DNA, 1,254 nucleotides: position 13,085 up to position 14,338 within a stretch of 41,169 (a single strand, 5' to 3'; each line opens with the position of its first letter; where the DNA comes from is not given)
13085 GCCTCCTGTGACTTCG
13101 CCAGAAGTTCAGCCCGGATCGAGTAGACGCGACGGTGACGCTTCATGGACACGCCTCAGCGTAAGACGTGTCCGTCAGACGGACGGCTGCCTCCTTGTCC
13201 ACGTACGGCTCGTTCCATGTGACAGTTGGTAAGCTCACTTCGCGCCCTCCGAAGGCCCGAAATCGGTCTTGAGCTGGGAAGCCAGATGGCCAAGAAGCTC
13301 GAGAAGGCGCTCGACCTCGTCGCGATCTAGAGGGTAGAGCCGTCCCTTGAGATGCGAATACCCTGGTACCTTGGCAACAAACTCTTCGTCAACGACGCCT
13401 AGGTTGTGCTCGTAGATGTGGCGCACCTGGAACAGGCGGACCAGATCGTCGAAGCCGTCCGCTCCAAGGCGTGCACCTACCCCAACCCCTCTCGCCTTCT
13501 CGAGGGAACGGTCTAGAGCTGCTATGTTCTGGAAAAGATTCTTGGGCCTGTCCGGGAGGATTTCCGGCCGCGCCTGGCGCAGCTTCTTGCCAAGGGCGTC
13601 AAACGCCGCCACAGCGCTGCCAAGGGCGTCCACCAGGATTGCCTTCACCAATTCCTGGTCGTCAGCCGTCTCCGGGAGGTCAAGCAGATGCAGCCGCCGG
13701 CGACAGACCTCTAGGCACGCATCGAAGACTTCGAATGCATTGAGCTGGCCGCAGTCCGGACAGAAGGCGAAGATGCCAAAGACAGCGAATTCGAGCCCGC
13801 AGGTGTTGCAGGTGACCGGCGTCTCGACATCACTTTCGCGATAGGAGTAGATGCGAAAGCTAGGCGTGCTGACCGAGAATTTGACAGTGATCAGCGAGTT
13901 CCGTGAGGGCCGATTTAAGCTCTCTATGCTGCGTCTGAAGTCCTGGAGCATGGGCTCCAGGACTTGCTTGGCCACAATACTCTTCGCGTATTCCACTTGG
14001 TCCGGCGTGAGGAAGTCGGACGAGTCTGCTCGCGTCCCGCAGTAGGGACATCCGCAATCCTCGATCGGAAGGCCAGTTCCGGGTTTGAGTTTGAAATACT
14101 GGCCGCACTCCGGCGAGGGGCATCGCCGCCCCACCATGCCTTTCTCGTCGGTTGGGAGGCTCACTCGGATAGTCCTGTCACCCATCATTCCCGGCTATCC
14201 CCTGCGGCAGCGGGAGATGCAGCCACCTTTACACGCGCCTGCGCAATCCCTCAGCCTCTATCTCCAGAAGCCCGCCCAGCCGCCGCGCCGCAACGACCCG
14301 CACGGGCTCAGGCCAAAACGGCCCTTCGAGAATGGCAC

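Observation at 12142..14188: Uncharacterised two-gene module: double Zn-ribbon protein plus DUF3644-like protein, both with similar RH-x-x-EH motifs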

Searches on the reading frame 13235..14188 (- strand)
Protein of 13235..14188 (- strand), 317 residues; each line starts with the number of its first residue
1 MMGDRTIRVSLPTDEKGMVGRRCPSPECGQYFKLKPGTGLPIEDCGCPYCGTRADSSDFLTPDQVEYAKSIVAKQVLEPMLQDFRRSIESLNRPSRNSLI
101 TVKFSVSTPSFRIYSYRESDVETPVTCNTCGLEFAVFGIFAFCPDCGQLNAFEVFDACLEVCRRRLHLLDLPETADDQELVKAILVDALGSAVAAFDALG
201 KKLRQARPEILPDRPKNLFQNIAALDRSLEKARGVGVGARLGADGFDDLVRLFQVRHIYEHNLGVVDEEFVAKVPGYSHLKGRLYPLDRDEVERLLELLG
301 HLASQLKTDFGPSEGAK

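Call 3: search_protein_families(library=pfam, proteins=[window:13235-14188:-], max_evalue=1)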
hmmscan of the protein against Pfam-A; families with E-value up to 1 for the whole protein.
window:13235-14188:- (317 aa): 7 families
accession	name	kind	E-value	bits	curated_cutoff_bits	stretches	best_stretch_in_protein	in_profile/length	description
PF16003.10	DUF4776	-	0.015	14.8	27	1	45-94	23-68/503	Domain of unknown function (DUF4776)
PF24441.1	DUF7560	-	0.039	14.1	27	1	26-59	9-42/44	Family of unknown function (DUF7560)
PF07191.17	Zn_ribbon_6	-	0.056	13.9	25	1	123-159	15-46/67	Double zinc ribbon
PF01155.25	HypA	-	0.1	13.1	28.9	1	121-150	67-96/112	Hydrogenase/urease nickel incorporation, metallochaperone, hypA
PF09723.15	Zn_ribbon_8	-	0.17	12.4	34.4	1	114-148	4-34/41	Zinc ribbon domain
PF01485.27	IBR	-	0.83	10.2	24.3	1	21-53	19-50/65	IBR domain, a half RING-finger domain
PF10276.14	zf-CHCC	-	0.88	10.1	27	0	46-53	29-36/37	Zinc-finger domain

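Call 4: search_protein_families(library=padloc, proteins=[window:13235-14188:-], max_evalue=1)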
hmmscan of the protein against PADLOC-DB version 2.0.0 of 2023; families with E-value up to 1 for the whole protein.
window:13235-14188:- (317 aa): 1 family
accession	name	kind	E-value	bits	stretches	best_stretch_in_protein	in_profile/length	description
PDLC04447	PDC-M14A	-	1e-15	56.4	1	2-148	1-149/152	-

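Call 5: search_protein_families(library=ncbifam, proteins=[window:13235-14188:-], max_evalue=1)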
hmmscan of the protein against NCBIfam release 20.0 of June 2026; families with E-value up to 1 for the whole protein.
window:13235-14188:- (317 aa): 1 family
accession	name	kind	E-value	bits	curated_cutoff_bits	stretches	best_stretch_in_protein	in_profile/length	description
NF047912.1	ECs_2282_CxxC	subfamily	0.16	11.9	37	0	119-134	22-37/60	ECs_2282 family putative zinc-binding protein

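Call 7: search_protein_families(library=phrogs, proteins=[window:13235-14188:-], max_evalue=1)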
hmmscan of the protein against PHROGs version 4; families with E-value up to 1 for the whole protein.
window:13235-14188:- (317 aa): 7 families
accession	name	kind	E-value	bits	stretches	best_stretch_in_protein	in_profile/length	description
phrog_9188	-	unknown function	0.012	16.8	0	23-53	41-63/70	-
phrog_4852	-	unknown function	0.078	13.6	0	21-74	12-59/194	-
phrog_12253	-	unknown function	0.18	13.1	0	85-134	38-86/102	-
phrog_559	-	DNA, RNA and nucleotide metabolism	0.2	11.4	1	22-135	216-289/607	HNH endonuclease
phrog_10714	-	unknown function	0.22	12.8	1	124-148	73-97/109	-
phrog_3042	-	unknown function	0.41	11.8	1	151-165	27-41/53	-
phrog_5602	-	unknown function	0.87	10.3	0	123-148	17-50/60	-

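Call 11: find_homologous_proteins(query=window:13235-14188:-)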
Query window:13235-14188:- (317 aa): 592 proteins with E <= 0.001 among 4860 candidates; the best 120 are listed.
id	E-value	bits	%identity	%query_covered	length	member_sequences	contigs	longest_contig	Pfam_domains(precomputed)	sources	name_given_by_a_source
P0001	2.7e-210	715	99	100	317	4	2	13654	-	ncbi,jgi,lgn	-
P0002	2.9e-182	623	83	100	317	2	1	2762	-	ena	-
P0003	7.8e-178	608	82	100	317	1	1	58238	-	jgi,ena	-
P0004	5.2e-177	606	81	100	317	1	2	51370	-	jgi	jgi:hypothetical protein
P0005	6.1e-177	605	82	100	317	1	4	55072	-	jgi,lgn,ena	-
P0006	2.9e-171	587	79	100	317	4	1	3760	-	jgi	jgi:hypothetical protein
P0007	3.6e-164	563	77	99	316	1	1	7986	-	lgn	-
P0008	4.9e-160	550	75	100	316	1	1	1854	-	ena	-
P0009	5.3e-158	543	74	100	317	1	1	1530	-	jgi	-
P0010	4.0e-157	540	74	99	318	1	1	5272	-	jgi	jgi:acid stress-induced BolA-like protein IbaG/YrbA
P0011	9.0e-155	533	71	99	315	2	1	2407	-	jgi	jgi:hypothetical protein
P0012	3.7e-151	521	70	99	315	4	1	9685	-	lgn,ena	-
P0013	6.5e-151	520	73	97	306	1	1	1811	-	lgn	-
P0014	1.9e-149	515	71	98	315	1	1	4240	-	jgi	jgi:hypothetical protein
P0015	1.8e-146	505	72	94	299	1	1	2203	-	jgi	jgi:hypothetical protein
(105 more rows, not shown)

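Call 16: find_related_loci(query=A1, collection=genome_contigs, flank=8000)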
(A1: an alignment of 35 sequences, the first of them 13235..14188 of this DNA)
Query A1 (317 aa) in genome_contigs; peptide patterns used: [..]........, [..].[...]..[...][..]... (x = any residue, [..] = any of these).
170 stretches matched a pattern; 119 encode a relative of the query (tblastn E <= 1e-3); the best 80 are kept; 80 distinct loci.
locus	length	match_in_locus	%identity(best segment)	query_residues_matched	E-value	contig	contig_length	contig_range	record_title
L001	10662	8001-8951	99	1-317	0e+0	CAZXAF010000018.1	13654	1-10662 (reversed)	MAG TPA_asm: uncultured Dehalococcoidia bacterium isolate SRP214966_co4_321 genome assembly, contig: NODE_4339_length_13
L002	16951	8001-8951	84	1-317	3e-177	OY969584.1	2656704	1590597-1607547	MAG: uncultured Chloroflexia bacterium isolate MFD01299.bin.c.4 genome assembly, chromosome: 1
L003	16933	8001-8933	62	2-312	7e-126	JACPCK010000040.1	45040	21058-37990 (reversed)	MAG: Chloroflexi bacterium isolate NC_groundwater_281_Ag_S-0.65um_61_16 S6_GD2017_2_S65_scaffold_309, whole genome shotg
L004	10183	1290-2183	52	7-307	2e-98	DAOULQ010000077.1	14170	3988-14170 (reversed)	MAG TPA_asm: Anaerolineae bacterium isolate W31_47 k127_712531, whole genome shotgun sequence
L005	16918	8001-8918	49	3-306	5e-93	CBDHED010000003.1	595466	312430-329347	MAG: Dehalococcoidia bacterium isolate a564f895-d268-4ede-b5bb-8ec45e4dc2fc genome assembly, contig: contig_3, whole gen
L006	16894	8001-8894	48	4-299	3e-92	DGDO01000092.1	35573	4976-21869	MAG TPA_asm: Candidatus Atribacteria bacterium UBA3950 UBA3950_contig_2743, whole genome shotgun sequence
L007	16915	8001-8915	47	5-311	3e-90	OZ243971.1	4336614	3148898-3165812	MAG: Caldilineaceae bacterium isolate 3f5651a3-4c64-4ddd-a15f-43440b2599a7 genome assembly, chromosome: 1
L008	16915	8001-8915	47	4-310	7e-89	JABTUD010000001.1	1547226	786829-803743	MAG: Thermoflexaceae bacterium isolate H3_CFX4 seq001, whole genome shotgun sequence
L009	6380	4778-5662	49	6-299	4e-87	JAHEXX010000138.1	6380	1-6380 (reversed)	MAG: bacterium isolate nzgw114 NODE_7809_length_6381_cov_2.900160, whole genome shotgun sequence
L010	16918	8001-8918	46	7-314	2e-86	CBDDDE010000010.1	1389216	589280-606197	MAG: Dehalococcoidia bacterium isolate ab05cfd7-02f2-4a27-9691-689cd7b926e2 genome assembly, contig: contig_10, whole ge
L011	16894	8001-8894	46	7-306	2e-83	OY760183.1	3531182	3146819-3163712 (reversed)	MAG: Chloroflexota bacterium isolate 1e5240b1-722b-4dd6-bc08-6f4f73fd4587 genome assembly, chromosome: 1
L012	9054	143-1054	42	1-310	1e-82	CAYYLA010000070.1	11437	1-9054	MAG TPA_asm: uncultured Candidatus Cloacimonadota bacterium isolate binchicken_co42_422 genome assembly, contig: NODE_90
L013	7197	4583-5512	42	1-314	2e-82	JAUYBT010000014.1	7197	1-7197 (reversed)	MAG: Bacteroidales bacterium isolate C20_concoct.bin.132 C20_k141_15675, whole genome shotgun sequence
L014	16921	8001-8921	41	1-311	6e-81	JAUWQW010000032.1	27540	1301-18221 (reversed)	MAG: Candidatus Aminicenantes bacterium isolate CSMAG_2512 CSMAG_2512_k141_667564_length_27540_cov_13.0000, whole genome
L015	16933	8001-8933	42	1-314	3e-80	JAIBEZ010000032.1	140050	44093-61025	MAG: Prolixibacteraceae bacterium isolate BC_metabat.bin.32 BC_k141_49415, whole genome shotgun sequence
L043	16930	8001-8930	33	2-310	5e-58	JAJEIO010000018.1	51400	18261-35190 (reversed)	MAG: Candidatus Latescibacterota bacterium isolate p16x65bins.25 k141_714241, whole genome shotgun sequence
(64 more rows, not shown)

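Call 19: search_protein_families(library=pfam, proteins=[L002:3756-4508:+, L002:4962-6689:+, L002:6592-8004:+, L002:8819-11986:+, L002:11938-12795:+, L007:5130-6056:+, L007:9018-9872:+, L007:9959-13117:+, L007:12961-13842:+, L043:9057-10241:+], max_evalue=0.0001)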
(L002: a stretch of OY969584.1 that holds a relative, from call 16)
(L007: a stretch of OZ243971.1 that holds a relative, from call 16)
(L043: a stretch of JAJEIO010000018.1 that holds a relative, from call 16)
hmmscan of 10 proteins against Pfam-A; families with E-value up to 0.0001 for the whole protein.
L002:3756-4508:+ (250 aa): 0 families

L002:4962-6689:+ (575 aa): 3 families
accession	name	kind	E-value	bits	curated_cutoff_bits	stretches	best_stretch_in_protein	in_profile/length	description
PF02384.22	N6_Mtase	-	3.4e-100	335.8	20.4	1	226-536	3-307/311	N-6 DNA Methylase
PF12161.14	HsdM_N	-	6.9e-32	111.3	24.5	1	81-213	1-135/135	HsdM N-terminal domain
PF07669.17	Eco57I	-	4.6e-05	24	25.3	1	345-438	70-164/171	Eco57I restriction-modification methylase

L002:6592-8004:+ (470 aa): 1 family
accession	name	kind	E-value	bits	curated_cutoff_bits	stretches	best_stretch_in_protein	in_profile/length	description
PF01420.25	Methylase_S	-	9.8e-15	55.6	22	2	255-435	1-163/168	Type I restriction modification DNA specificity domain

L002:8819-11986:+ (1055 aa): 6 families
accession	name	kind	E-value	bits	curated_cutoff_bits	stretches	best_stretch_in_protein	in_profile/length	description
PF18766.7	SWI2_SNF2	-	1.9e-83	279.9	26.7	1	328-559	1-220/221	SWI2/SNF2 ATPase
PF04313.20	HSDR_N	-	4.1e-34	118.6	25.1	1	53-260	3-194/198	Type I restriction enzyme R protein N terminus (HSDR_N)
PF11867.13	T1RH-like_C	-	5.2e-28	98.8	26.8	1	775-1051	54-324/329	Type I restriction enzyme HindI endonuclease subunit-like, C-terminal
PF04851.21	ResIII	-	6.9e-19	68.8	22.5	1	326-494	5-163/164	Type III restriction enzyme, res subunit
PF22679.2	T1R_D3-like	-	3e-17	63.9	27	1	650-719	86-156/158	Type I restriction enzyme subunit R domain 3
PF00270.35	DEAD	-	5e-08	33.3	26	1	357-498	23-165/167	DEAD/DEAH box helicase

L002:11938-12795:+ (285 aa): 2 families
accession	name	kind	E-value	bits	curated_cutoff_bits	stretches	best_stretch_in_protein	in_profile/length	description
PF01863.23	YgjP-like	-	1.8e-59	201.6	26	1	44-257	1-206/207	YgjP-like, metallopeptidase domain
PF08325.16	WLM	-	3.1e-05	24.6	26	1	217-250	83-116/190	WLM domain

L007:5130-6056:+ (308 aa): 1 family
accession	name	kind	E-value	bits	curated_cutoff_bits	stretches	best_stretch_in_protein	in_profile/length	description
PF14022.11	DUF4238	-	3.8e-21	76.2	27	1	9-279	1-272/281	Protein of unknown function (DUF4238)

L007:9018-9872:+ (284 aa): 1 family
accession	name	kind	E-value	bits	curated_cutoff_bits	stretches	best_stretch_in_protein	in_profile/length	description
PF12358.13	DUF3644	-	1.4e-47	162.1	27.6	1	16-198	2-182/183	Domain of unknown function (DUF3644)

L007:9959-13117:+ (1052 aa): 6 families
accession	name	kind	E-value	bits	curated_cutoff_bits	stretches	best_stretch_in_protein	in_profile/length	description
PF18766.7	SWI2_SNF2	-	3.8e-74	249.5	26.7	1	314-537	1-218/221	SWI2/SNF2 ATPase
PF04313.20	HSDR_N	-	2.8e-32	112.6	25.1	1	31-241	4-189/198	Type I restriction enzyme R protein N terminus (HSDR_N)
PF11867.13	T1RH-like_C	-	2.3e-19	70.4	26.8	1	770-1034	60-312/329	Type I restriction enzyme HindI endonuclease subunit-like, C-terminal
PF22679.2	T1R_D3-like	-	1.9e-18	67.8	27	1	629-703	88-156/158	Type I restriction enzyme subunit R domain 3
PF04851.21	ResIII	-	2.8e-17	63.6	22.5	1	311-473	4-163/164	Type III restriction enzyme, res subunit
PF00270.35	DEAD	-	1.3e-09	38.4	26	1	321-473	6-161/167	DEAD/DEAH box helicase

L007:12961-13842:+ (293 aa): 1 family
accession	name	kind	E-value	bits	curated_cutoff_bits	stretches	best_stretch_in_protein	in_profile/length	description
PF01863.23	YgjP-like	-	3.3e-52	177.9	26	1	77-286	1-206/207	YgjP-like, metallopeptidase domain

L043:9057-10241:+ (394 aa): 4 families
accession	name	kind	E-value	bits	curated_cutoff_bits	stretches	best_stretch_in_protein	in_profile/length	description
PF06114.19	Peptidase_M78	-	1.1e-14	54.7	22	1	192-307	5-122/123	IrrE N-terminal-like domain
PF01381.28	HTH_3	-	5.6e-12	45.9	23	1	39-95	1-55/55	Helix-turn-helix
PF12844.13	HTH_19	-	2.8e-07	30.8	30.2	1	36-97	1-60/64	Helix-turn-helix domain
PF13560.12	HTH_31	-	2.9e-07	31.1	27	1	35-92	2-58/64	Helix-turn-helix domain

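Call 20: predict_structure(alignment_id=A1)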
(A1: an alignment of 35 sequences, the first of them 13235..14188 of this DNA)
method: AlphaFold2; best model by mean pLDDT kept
length: 317 residues; sequences in the alignment: 35
mean_pLDDT: 89.2   pTM: 0.73
mean pLDDT of the five models: 89.2, 88.6, 84.8, 82.0, 79.8
residues with pLDDT >= 90: 201; 70-90: 97; 50-70: 14; < 50: 5
segments of 3 or more residues with pLDDT < 50: 314-317
pLDDT, mean of each block of 10 residues (from residue 1): 72 91 93 81 83 91 95 91 91 73 86 90 82 82 81 89 96 93 97 94 87 91 95 94 97 97 97 97 97 98 92 49
secondary structure, 60 per line:
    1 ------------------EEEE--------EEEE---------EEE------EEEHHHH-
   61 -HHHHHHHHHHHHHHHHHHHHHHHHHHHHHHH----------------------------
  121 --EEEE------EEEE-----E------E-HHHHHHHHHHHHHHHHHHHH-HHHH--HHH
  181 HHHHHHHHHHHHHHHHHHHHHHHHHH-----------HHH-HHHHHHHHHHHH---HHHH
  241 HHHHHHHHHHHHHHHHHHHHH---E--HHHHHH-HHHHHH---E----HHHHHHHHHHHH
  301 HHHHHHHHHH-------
elements in order: E19-22 E31-34 E44-46 E53-55 H56-59 H62-92 E123-126 E133-136 H151-170 H172-175 H178-206 H222-233 H237-261 H268-273 H275-280 H289-310

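Call 25: fold_search(model_id=the predicted structure, library=pdb)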
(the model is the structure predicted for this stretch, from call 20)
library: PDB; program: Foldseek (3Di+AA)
matches with E <= 10: 385; with E <= 0.001: 0
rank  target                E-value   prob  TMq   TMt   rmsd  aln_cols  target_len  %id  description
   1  6m6u_H                9.0e-02  0.98  0.29  0.61   6.3       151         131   11  Crystal structure the toxin-antitoxin MntA-HpeT mutant-D39ED41E (released 2020-09-30)
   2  7bxo_G                1.3e-01  0.97  0.29  0.61   6.4       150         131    9  Crystal structure of the toxin-antitoxin with AMP-PNP (released 2020-09-30)
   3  1ya9                  1.6e-01  0.57  0.20  0.33  10.7       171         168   20  Crystal Structure of the 22kDa N-Terminal Fragment of Mouse Apolipoprotein E (released 2005-06-07)
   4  5yep_C                2.1e-01  0.94  0.29  0.60   6.4       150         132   12  Crystal structure of SO_3166-SO_3165 from Shewanella oneidensis (released 2018-03-28)
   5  6m6w_H                2.8e-01  0.92  0.28  0.60   6.4       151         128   11  Crystal structure the toxin-antitoxin MntA-HpeT mutant-Y104A (released 2020-09-30)
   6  7ae6_A                3.0e-01  0.84  0.29  0.53   6.7       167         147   11  Crystal structure of di-AMPylated HEPN(R102A) toxin (released 2020-12-30)
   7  9s98_A                3.0e-01  0.23  0.17  0.26  15.3       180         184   14  CdvB2 filament - high twist, class A (released 2026-01-28)
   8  9s97_A                3.1e-01  0.13  0.13  0.19  15.7       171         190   13  CdvB2 filament - low twist (released 2026-01-28)
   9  7bxo_H                3.5e-01  0.89  0.29  0.61   6.2       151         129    9  Crystal structure of the toxin-antitoxin with AMP-PNP (released 2020-09-30)
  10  7ae6_B                3.7e-01  0.75  0.28  0.51   6.9       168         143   12  Crystal structure of di-AMPylated HEPN(R102A) toxin (released 2020-12-30)
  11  4nqf_A                3.7e-01  0.60  0.22  0.40   8.2       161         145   12  Crystal structure of HEPN domain protein (released 2014-03-26)
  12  8k83_A                3.7e-01  0.12  0.13  0.20  16.9       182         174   18  De novo design protein -N2 (released 2024-07-31)
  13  8k83_B                4.1e-01  0.09  0.14  0.18  17.1       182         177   16  De novo design protein -N2 (released 2024-07-31)
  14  7bxo_D                4.3e-01  0.75  0.27  0.56   6.8       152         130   11  Crystal structure of the toxin-antitoxin with AMP-PNP (released 2020-09-30)
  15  7rut_A                4.3e-01  0.11  0.14  0.18  17.8       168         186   11  Structure of Human ATP:Cobalamin Adenosyltransferase R190C bound to ATP (released 2021-11-24)
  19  4nqf_B                5.1e-01  0.44  0.22  0.41   9.2       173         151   13  Crystal structure of HEPN domain protein (released 2014-03-26)
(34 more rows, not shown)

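Call 43: search_solved_structures(query=A1, max_evalue=10, show_alignments=2)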
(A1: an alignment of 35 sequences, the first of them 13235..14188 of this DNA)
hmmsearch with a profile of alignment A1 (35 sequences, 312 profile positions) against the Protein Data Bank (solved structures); distinct sequences matched with E-value up to 10: 4.
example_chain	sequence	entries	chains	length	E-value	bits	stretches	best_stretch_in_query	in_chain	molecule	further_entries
1or4_A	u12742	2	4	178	0.002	20.3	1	212-300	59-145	Heme-based aerotactic transducer hemAT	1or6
21ho_A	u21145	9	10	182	0.097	14.8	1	142-205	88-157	Ferritin heavy chain, N-terminally processed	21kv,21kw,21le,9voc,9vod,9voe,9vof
8uao_A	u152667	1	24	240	2.1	10.4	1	251-308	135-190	DpHF18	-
8ubg_A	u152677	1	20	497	6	8.9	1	251-307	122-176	DpHF19,Green fluorescent protein (Fragment)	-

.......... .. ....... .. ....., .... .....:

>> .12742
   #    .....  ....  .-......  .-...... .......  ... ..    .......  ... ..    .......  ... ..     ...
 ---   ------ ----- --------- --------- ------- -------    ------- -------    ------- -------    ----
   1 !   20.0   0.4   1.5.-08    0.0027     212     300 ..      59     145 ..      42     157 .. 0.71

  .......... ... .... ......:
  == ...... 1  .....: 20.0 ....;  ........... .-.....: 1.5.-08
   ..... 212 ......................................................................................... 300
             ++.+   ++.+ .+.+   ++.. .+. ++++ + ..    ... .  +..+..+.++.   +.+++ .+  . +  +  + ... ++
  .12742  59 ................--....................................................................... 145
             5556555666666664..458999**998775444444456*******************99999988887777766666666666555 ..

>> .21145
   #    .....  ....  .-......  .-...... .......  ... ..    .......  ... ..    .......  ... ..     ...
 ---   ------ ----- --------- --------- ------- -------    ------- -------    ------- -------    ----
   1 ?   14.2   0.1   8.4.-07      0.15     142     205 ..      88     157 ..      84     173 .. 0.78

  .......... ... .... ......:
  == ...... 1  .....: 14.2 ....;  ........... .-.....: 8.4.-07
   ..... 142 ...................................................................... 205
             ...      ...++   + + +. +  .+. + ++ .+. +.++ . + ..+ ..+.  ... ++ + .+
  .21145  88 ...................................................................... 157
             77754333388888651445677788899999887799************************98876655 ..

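Call 46: search_protein_families(library=pfam, alignment_id=A1, max_evalue=0.1)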
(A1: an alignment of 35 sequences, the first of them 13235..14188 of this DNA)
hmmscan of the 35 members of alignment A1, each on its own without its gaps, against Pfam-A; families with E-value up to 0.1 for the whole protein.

A. member 1, window:13235-14188:- (317 aa): 3 families
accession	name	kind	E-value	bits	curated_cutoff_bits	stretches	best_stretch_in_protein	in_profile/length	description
PF16003.10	DUF4776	-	0.015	14.8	27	0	45-94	23-68/503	Domain of unknown function (DUF4776)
PF24441.1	DUF7560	-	0.039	14.1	27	1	26-59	9-42/44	Family of unknown function (DUF7560)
PF07191.17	Zn_ribbon_6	-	0.056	13.9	25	1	123-159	15-46/67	Double zinc ribbon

B. families by the number of members that match (of 35 scanned): 38 families (the first 25 are shown)
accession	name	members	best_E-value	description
PF01155.25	HypA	24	4.5e-05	Hydrogenase/urease nickel incorporation, metallochaperone, hypA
PF07191.17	Zn_ribbon_6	11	0.015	Double zinc ribbon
PF07282.18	Cas12f1-like_TNB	9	0.0011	Cas12f1-like, TNB domain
PF09723.15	Zn_ribbon_8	8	0.00046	Zinc ribbon domain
PF14690.11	Zn_ribbon_ISL3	5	0.0031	zinc-finger of transposase IS204/IS1001/IS1096/IS1165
PF25206.1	DUF7836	5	0.0072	Domain of unknown function (DUF7836)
PF13248.11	Zn_ribbon_3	5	0.012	zinc-ribbon domain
PF24441.1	DUF7560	5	0.013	Family of unknown function (DUF7560)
PF01485.27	IBR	5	0.018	IBR domain, a half RING-finger domain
PF12773.13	DZR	4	0.0021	Double zinc ribbon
PF16003.10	DUF4776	4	0.0073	Domain of unknown function (DUF4776)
PF22415.1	PSV_ORF131-like_dom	4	0.011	PSV_Hypothetical protein ORF131-like domain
PF19553.4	DUF6076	3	0.018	Family of unknown function (DUF6076)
PF20728.2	Nairovirus_NSm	3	0.037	Nairovirus NSm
PF23867.1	Mmc1_N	3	0.049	Mmc1 N-terminal domain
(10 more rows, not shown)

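Call 50: find_encoding_contigs(protein=P0003, flank=8000, max_places=2)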
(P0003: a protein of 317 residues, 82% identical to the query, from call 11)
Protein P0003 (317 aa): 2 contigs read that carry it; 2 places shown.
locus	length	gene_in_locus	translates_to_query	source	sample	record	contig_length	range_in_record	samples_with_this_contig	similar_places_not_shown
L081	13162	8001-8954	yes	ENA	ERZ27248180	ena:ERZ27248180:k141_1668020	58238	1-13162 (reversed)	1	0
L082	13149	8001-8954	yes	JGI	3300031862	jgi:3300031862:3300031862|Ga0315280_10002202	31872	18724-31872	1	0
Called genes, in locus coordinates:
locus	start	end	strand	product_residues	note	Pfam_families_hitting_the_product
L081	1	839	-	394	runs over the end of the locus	PF00149:Metallophos, PF12850:Metallophos_2 (faint)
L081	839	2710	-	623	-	-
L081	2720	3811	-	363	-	-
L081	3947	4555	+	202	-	-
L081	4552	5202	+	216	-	-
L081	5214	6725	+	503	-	PF12161:HsdM_N, PF02384:N6_Mtase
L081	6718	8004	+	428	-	PF01420:Methylase_S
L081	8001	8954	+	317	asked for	-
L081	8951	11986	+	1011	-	PF04313:HSDR_N, PF00270:DEAD (weak), PF04851:ResIII, PF18766:SWI2_SNF2, PF22679:T1R_D3-like, PF11867:T1RH-like_C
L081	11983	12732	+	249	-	PF01863:YgjP-like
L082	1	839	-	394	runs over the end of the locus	PF00149:Metallophos, PF12850:Metallophos_2 (faint)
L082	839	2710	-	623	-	-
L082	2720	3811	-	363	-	-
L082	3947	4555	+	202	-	-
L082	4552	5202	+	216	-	-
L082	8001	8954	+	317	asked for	-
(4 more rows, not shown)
